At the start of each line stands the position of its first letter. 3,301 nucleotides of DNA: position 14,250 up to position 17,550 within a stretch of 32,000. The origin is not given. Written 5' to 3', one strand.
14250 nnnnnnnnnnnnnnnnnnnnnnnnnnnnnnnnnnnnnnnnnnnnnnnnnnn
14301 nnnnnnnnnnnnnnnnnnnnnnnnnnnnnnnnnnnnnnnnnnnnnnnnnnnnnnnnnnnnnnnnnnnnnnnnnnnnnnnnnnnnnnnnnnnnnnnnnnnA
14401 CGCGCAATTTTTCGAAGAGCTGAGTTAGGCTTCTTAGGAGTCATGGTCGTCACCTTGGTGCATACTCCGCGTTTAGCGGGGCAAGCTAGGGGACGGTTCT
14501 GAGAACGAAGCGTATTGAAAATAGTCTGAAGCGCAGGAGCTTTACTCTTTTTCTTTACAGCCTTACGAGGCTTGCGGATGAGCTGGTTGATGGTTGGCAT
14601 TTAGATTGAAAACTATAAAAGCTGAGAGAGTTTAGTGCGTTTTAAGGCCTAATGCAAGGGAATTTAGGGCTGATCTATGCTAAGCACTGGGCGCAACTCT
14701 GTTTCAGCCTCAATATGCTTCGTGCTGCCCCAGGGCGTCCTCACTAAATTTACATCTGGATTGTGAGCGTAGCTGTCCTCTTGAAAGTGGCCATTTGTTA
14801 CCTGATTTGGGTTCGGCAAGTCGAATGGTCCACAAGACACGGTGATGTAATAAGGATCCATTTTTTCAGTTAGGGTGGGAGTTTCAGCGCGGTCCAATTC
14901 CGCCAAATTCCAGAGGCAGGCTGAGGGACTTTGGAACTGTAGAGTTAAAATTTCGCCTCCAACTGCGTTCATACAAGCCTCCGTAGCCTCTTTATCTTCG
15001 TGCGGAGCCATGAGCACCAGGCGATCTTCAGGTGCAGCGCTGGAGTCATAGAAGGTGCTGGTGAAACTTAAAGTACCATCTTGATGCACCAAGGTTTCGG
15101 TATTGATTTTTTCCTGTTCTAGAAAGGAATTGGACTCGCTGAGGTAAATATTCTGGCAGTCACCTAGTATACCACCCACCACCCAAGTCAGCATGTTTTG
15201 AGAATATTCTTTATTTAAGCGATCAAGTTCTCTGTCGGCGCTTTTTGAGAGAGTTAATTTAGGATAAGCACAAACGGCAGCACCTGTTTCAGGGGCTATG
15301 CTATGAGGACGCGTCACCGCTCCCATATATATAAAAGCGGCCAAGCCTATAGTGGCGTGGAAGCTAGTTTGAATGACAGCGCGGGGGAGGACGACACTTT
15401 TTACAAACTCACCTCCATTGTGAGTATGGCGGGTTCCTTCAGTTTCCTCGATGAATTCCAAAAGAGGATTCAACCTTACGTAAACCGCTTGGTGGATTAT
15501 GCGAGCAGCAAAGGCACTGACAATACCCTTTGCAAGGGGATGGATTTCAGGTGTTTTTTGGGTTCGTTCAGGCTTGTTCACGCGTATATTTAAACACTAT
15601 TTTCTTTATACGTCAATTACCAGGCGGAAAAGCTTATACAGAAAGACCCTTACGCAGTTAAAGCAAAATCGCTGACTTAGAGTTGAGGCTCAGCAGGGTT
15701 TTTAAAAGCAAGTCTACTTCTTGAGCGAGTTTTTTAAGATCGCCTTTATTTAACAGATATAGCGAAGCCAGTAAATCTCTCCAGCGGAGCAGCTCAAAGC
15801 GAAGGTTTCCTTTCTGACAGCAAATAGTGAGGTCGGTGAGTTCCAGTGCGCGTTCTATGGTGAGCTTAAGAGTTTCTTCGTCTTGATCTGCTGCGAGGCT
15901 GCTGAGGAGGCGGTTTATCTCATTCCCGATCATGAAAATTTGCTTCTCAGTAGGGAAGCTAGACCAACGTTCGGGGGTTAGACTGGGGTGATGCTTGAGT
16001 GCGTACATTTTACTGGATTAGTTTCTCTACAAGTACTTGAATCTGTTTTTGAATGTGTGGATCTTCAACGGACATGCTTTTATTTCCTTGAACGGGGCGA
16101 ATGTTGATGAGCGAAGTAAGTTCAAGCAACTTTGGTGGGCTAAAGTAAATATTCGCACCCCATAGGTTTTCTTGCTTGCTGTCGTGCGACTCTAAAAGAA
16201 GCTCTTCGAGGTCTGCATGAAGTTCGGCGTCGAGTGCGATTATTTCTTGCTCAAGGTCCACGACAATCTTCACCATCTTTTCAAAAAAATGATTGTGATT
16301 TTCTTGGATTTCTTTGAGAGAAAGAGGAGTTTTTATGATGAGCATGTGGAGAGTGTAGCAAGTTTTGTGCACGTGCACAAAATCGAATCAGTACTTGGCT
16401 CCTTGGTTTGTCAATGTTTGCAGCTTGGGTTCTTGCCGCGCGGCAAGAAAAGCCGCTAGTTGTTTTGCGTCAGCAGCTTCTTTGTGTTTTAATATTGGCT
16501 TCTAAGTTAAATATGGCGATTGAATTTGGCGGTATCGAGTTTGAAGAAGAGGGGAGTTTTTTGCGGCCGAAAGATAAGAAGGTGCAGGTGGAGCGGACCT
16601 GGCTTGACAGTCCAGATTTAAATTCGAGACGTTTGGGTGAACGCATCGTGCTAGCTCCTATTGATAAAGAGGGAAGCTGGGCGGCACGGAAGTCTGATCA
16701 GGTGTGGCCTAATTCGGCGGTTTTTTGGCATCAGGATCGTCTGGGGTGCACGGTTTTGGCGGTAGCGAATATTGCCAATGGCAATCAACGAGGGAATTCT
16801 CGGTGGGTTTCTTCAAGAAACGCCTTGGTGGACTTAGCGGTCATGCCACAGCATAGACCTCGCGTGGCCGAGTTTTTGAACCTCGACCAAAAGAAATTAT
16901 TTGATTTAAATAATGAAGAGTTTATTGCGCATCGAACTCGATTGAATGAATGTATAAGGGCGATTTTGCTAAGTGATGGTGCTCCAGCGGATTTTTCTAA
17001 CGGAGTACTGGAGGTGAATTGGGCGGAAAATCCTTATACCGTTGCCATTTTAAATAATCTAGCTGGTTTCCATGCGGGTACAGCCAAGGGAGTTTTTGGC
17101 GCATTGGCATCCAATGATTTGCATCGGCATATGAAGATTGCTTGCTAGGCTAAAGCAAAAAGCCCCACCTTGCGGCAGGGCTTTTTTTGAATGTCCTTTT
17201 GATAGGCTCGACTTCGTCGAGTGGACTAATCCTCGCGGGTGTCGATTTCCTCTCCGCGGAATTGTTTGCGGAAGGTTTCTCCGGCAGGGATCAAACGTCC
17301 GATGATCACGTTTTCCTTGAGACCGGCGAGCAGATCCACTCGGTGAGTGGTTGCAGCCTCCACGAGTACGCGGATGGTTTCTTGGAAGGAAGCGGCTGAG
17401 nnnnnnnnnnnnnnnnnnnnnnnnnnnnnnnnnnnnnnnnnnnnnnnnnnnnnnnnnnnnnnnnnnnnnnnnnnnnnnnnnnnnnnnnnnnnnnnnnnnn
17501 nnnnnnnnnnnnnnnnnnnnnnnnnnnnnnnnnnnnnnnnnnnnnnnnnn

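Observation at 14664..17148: Four-gene island of unknowns between rpsL and rpoC with a palindrome-rich divergent control region: candidate undescribed module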

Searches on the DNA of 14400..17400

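Call 70: search_rna_families(source=window, start=14400, end=17400, threshold=evalue, max_evalue=1)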
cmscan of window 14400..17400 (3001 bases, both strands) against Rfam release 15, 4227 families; matches with E-value up to 1: 1.
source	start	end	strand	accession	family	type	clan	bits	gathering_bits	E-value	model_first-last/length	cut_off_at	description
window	17149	17187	-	RF00489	ctRNA_p42d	Gene; antisense;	-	19.3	50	0.96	1-46/46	no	ctRNA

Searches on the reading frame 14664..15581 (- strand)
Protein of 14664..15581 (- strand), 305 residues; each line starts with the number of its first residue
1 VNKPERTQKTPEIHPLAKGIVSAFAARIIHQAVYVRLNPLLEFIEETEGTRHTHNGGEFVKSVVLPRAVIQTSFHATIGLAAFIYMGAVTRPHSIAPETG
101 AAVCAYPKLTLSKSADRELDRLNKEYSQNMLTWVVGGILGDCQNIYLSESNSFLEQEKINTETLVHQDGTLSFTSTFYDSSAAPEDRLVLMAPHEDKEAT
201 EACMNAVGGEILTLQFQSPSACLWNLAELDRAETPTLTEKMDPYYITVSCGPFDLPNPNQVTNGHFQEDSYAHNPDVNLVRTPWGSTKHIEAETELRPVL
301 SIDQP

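Call 4: search_protein_families(library=pfam, proteins=[window:14664-15581:-], max_evalue=1)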
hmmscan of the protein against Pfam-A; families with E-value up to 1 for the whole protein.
window:14664-15581:- (305 aa): 0 families

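Call 6: search_protein_families(library=ncbifam, proteins=[window:14664-15581:-], max_evalue=1)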
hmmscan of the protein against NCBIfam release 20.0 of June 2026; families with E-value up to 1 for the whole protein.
window:14664-15581:- (305 aa): 0 families

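Call 7: search_protein_families(library=padloc, proteins=[window:14664-15581:-], max_evalue=1)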
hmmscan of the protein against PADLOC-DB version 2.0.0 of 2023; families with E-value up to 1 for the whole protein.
window:14664-15581:- (305 aa): 0 families

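Call 13: search_solved_structures(query=window:14664-15581:-, max_evalue=1)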
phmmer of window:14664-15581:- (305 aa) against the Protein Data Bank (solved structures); distinct sequences matched with E-value up to 1: 0.

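Call 45: find_homologous_proteins(query=window:14664-15581:-, max_evalue=0.001)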
Query window:14664-15581:- (305 aa): 2 proteins with E <= 0.001 among 1422 candidates.
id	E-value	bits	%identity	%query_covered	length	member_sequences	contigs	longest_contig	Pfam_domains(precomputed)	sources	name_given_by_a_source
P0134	1.4e-204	696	100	100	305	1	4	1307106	-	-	-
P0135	8.5e-51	191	37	93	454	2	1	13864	-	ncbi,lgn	-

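Call 47: find_encoding_contigs(protein=P0135, flank=6000, max_places=2)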
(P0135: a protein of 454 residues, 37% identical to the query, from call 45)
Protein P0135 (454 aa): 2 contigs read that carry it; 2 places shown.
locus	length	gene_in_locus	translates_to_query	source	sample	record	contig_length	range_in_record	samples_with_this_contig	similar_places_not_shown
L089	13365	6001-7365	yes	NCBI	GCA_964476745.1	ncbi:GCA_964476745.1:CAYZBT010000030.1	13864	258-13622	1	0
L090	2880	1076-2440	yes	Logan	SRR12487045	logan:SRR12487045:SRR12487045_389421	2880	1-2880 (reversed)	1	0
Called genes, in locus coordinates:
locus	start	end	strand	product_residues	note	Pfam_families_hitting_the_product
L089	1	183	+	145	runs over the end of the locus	?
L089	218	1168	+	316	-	PF01699:Na_Ca_ex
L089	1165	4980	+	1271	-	PF04997:RNA_pol_Rpb1_1, PF00623:RNA_pol_Rpb1_2, PF04983:RNA_pol_Rpb1_3, PF05000:RNA_pol_Rpb1_4, PF04998:RNA_pol_Rpb1_5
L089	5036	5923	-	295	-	-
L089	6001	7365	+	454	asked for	-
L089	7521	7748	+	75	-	-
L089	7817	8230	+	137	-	PF00164:Ribosom_S12_S23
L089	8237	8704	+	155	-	PF00177:Ribosomal_S7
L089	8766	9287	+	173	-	-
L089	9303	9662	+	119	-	-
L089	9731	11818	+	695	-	PF00009:GTP_EFTU, PF03144:GTP_EFTU_D2, PF22042:EF-G_D2, PF14492:EFG_III, PF16658:RF3_C (weak), PF03764:EFG_IV, PF00679:EFG_C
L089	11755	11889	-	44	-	-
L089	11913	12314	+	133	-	PF13205:Big_5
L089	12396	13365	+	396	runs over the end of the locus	PF00009:GTP_EFTU, PF03144:GTP_EFTU_D2, PF03143:GTP_EFTU_D3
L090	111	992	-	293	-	-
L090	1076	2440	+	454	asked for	-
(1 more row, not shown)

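Call 48: find_encoding_contigs(protein=P0134, flank=4000, max_places=4)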
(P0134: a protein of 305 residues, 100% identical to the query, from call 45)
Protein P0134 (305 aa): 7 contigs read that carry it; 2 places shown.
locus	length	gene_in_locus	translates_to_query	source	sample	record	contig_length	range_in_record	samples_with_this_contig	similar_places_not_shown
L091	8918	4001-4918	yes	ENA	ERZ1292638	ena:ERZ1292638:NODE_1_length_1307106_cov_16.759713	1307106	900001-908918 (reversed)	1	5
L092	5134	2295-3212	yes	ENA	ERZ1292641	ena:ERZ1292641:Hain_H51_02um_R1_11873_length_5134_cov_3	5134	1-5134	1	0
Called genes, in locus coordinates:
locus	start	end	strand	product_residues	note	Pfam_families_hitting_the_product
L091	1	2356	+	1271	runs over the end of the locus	PF04997:RNA_pol_Rpb1_1, PF00623:RNA_pol_Rpb1_2, PF04983:RNA_pol_Rpb1_3, PF05000:RNA_pol_Rpb1_4, PF04998:RNA_pol_Rpb1_5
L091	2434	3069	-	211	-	-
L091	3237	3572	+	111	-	PF18924:DUF5674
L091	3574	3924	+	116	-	-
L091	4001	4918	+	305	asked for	-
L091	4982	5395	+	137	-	PF00164:Ribosom_S12_S23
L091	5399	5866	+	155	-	PF00177:Ribosomal_S7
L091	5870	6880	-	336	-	-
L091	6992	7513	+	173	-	-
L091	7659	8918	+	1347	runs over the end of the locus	PF00395:SLH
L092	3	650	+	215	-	?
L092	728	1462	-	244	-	-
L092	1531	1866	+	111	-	PF18924:DUF5674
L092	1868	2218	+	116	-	-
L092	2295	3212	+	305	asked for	-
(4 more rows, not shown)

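Call 66: search_protein_families(library=phrogs, proteins=[window:14664-15581:-], max_evalue=0.1)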
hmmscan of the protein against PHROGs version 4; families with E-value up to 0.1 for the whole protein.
window:14664-15581:- (305 aa): 0 families

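Call 91: search_solved_structures(query=P0135, max_evalue=1)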
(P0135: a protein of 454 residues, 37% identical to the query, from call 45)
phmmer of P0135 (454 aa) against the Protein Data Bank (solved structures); distinct sequences matched with E-value up to 1: 1.
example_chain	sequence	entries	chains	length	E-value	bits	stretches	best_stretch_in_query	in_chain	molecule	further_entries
2emq_A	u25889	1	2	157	0.76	11.8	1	132-237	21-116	Hypothetical conserved protein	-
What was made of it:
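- Tried and rejected: Function for orf305: nothing in Pfam, PDB or elsewhere, even using its 454-aa homologue (calls 4, 13, 91).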
